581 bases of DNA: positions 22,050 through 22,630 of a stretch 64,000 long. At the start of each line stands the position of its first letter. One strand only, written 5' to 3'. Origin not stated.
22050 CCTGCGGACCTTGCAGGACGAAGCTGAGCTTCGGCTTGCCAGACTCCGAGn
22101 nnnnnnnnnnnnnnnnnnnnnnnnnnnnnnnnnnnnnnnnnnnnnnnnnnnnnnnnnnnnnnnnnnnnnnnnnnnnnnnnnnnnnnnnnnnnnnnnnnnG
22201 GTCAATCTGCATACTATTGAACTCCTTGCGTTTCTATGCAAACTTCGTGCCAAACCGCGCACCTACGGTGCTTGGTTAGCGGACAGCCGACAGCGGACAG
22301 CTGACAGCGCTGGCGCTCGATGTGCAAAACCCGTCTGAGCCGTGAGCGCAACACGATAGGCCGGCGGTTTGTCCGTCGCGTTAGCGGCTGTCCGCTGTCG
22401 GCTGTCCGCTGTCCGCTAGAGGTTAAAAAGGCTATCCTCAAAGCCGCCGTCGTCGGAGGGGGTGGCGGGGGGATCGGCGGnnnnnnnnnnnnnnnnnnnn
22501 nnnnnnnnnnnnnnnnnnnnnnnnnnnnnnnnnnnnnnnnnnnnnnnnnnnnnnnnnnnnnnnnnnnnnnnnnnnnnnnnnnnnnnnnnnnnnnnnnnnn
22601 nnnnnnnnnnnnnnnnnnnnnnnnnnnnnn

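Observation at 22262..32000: Two homologous ~150-bp composite intergenic elements with terminal inverted heptamer arrays and a conserved core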

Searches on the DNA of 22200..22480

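Call 24: search_rna_families(source=window, start=22200, end=22480, threshold=evalue, max_evalue=10)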
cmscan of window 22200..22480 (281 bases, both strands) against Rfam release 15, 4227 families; matches with E-value up to 10: 0.
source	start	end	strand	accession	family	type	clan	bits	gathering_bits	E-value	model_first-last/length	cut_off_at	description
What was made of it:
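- No Rfam family matches at E<=10 (call 24).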
